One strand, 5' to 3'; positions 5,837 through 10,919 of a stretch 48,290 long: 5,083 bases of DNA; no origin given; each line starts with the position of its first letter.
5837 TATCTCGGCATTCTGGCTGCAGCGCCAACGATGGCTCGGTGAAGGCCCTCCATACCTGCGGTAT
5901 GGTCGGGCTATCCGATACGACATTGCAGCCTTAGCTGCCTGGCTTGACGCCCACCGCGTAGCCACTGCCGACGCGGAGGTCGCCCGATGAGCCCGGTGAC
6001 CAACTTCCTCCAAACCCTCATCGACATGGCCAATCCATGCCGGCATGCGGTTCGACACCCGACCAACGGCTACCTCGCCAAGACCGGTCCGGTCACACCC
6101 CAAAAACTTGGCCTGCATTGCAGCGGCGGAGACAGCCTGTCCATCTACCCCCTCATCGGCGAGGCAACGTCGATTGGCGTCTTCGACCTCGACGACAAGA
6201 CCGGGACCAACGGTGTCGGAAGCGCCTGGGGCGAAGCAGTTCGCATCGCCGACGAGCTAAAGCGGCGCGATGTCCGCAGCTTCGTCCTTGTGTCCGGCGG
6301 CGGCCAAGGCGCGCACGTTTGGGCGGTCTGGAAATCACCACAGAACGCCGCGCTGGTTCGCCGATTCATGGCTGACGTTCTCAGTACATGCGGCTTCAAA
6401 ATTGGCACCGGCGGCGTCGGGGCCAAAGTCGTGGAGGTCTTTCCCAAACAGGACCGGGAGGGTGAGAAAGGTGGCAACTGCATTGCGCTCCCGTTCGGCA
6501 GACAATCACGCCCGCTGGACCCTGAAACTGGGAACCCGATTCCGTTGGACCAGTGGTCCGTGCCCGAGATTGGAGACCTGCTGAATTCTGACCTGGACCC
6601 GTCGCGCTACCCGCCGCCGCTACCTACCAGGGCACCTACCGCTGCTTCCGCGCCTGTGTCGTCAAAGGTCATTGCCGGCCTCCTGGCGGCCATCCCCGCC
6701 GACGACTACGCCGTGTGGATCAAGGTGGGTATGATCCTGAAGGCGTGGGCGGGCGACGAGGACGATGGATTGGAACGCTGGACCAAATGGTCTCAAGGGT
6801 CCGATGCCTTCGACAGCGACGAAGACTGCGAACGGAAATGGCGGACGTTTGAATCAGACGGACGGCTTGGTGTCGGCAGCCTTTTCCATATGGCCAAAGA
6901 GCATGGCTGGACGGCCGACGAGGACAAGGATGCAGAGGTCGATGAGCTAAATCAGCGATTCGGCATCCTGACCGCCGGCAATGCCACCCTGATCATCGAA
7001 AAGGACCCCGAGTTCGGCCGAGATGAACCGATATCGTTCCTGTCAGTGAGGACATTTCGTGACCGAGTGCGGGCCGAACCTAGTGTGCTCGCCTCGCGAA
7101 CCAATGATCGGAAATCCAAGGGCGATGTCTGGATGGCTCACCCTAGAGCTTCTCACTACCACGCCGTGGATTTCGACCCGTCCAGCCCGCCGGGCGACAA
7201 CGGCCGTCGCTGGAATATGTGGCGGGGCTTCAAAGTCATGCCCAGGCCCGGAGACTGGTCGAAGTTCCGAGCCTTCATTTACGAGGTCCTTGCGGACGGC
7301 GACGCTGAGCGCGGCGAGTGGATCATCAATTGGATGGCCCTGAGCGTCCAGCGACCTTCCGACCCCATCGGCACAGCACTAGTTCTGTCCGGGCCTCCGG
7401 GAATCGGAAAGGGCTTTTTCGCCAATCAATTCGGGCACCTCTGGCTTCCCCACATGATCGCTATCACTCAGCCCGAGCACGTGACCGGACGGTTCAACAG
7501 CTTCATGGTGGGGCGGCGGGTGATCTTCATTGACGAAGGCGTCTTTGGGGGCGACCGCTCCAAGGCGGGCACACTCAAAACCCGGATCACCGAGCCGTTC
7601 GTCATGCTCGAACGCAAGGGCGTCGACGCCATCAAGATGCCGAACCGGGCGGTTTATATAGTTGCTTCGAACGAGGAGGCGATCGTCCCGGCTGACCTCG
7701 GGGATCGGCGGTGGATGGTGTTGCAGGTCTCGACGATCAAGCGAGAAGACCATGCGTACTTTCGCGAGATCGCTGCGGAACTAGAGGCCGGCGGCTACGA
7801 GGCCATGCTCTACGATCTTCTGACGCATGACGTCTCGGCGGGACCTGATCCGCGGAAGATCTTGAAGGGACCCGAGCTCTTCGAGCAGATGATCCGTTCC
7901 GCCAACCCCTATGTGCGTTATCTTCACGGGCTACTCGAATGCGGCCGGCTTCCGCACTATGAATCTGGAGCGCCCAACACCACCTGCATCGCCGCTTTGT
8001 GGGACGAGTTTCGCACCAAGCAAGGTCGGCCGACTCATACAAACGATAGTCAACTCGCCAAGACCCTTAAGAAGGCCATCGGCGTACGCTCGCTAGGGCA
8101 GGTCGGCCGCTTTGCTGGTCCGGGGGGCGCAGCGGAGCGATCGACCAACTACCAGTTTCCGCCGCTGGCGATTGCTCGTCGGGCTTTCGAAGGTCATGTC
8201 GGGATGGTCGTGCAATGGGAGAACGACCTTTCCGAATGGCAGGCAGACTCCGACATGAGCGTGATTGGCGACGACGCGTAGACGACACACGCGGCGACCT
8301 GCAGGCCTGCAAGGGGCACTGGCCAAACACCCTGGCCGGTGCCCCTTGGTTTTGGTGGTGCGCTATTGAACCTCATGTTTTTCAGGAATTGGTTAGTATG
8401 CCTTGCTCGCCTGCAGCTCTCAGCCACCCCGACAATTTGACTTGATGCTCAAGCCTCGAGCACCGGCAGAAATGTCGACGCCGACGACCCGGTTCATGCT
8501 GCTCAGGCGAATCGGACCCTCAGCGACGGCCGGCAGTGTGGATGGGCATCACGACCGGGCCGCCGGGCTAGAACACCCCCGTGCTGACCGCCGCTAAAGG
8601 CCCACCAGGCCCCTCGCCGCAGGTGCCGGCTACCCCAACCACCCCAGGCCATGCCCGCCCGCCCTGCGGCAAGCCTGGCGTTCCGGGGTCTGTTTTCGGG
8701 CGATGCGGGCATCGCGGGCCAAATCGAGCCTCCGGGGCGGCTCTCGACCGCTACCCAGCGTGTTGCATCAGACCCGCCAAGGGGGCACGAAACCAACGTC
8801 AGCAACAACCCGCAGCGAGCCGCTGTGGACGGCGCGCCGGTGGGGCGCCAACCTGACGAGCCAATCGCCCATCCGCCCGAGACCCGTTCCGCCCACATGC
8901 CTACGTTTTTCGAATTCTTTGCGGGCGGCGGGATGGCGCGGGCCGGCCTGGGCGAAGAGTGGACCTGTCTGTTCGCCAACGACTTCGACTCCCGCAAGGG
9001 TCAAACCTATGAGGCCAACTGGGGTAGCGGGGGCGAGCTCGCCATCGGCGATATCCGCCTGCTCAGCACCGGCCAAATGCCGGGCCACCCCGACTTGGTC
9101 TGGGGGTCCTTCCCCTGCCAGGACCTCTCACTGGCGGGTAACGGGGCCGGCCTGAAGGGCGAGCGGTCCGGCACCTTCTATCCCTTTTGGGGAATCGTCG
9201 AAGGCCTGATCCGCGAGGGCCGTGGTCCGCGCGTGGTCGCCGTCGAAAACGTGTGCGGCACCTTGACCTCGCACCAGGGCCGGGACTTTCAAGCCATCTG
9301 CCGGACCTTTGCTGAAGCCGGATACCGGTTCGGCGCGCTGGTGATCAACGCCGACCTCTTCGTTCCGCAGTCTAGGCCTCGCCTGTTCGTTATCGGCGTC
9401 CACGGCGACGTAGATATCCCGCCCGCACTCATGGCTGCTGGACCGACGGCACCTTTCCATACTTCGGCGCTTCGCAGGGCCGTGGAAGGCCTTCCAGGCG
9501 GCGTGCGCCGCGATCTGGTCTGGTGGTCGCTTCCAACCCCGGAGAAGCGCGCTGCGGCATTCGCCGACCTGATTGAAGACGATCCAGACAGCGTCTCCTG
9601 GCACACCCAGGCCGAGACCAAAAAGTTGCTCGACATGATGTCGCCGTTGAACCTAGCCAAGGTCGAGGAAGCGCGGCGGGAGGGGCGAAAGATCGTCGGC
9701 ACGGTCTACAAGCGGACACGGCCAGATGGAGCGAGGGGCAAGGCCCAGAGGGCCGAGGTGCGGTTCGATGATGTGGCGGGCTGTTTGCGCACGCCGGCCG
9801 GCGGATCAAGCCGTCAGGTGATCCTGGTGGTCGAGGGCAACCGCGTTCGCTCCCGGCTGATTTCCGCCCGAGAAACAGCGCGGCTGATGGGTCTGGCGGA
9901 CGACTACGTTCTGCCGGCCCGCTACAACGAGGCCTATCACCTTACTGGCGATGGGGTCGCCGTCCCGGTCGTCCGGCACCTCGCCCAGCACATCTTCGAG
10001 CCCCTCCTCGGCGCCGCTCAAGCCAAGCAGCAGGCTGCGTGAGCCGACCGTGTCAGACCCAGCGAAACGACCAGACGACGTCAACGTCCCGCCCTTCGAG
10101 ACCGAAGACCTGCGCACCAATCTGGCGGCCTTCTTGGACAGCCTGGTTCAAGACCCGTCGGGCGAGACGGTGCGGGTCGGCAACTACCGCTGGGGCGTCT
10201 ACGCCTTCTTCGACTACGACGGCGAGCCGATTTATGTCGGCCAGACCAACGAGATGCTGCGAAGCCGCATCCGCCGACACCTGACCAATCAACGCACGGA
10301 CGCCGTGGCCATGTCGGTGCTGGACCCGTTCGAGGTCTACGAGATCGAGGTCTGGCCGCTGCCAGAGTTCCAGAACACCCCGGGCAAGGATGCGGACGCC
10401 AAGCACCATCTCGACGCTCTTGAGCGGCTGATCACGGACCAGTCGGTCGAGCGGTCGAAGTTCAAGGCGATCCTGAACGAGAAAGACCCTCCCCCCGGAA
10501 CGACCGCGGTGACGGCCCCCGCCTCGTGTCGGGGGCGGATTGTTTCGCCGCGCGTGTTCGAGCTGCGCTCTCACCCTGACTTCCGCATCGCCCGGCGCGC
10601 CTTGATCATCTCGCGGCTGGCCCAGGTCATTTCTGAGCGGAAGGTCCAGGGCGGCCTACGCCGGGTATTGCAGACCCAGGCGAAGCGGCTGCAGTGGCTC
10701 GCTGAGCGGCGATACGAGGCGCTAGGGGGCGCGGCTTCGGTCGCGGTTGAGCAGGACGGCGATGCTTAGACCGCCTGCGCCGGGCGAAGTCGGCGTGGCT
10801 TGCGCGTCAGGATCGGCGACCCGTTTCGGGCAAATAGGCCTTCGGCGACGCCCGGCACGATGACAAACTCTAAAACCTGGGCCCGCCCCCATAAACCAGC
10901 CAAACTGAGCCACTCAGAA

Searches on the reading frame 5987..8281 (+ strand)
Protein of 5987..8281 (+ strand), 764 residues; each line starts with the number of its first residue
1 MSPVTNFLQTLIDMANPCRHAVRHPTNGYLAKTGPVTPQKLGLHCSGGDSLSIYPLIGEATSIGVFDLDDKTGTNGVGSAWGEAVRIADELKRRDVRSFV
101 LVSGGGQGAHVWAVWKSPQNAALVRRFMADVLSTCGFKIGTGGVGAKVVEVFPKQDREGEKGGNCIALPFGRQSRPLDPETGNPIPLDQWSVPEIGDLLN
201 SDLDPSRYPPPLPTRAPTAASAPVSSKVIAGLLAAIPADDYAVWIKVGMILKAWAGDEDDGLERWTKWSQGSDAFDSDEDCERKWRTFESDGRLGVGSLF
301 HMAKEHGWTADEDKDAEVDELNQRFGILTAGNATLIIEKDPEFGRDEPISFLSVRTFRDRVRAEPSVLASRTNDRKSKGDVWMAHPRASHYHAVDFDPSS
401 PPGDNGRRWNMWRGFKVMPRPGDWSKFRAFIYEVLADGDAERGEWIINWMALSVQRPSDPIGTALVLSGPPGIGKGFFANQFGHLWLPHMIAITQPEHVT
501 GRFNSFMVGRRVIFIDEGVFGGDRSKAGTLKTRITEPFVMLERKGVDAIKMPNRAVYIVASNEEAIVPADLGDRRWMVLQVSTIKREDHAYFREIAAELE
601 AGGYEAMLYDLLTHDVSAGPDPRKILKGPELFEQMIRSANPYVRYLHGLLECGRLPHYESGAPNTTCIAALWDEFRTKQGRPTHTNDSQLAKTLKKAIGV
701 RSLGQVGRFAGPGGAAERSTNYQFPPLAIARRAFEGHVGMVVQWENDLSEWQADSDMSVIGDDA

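Call 9: search_protein_families(library=pfam, proteins=[window:5987-8281:+], max_evalue=0.001)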
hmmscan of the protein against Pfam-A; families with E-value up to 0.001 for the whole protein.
window:5987-8281:+ (764 aa): 4 families
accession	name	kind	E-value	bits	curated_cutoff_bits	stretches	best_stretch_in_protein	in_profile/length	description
PF08707.16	PriCT_2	-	2.1e-19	70.1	22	1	232-303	4-77/77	Primase C terminal 2 (PriCT-2)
PF19263.5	DUF5906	-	1.1e-18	68.3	27.6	1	467-575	1-114/114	Family of unknown function (DUF5906)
PF22548.2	AEP-TOTE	-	8.8e-14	52.1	27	1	33-175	58-194/230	TOTE conflict system, Archaeo-Eukaryotic Primase domain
PF05272.17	VapE-like_dom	-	3.4e-05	23.8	25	1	445-586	31-174/217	Virulence-associated protein E-like domain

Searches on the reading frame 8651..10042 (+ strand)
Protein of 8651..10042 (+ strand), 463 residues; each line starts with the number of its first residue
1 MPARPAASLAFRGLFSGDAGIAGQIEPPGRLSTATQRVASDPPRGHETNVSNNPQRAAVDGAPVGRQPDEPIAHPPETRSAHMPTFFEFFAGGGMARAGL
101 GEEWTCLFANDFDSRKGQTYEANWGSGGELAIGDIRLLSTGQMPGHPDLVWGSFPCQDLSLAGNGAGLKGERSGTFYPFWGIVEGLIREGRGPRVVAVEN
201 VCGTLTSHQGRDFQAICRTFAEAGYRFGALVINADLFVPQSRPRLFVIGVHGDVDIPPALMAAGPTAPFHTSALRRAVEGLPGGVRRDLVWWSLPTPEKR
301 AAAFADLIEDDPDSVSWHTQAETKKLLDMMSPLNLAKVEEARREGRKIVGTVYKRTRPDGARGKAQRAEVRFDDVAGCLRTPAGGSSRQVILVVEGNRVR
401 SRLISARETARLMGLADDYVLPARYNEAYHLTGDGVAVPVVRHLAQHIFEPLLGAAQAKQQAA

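Call 9: search_protein_families(library=pfam, proteins=[window:8651-10042:+], max_evalue=0.001)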
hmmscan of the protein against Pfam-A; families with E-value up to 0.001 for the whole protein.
window:8651-10042:+ (463 aa): 1 family
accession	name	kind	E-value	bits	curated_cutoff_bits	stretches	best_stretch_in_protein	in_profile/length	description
PF00145.23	DNA_methylase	-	5.6e-44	151.3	22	1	85-449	2-323/324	C-5 cytosine-specific DNA methylase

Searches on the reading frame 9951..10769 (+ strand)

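Call 9: search_protein_families(library=pfam, proteins=[window:9951-10769:+], max_evalue=0.001)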
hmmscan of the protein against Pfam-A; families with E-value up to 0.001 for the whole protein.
window:9951-10769:+ (272 aa): 1 family
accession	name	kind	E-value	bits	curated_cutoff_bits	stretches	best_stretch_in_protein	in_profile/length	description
PF01541.30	GIY-YIG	-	1.6e-06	28.7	22.6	1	81-136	2-56/78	GIY-YIG catalytic domain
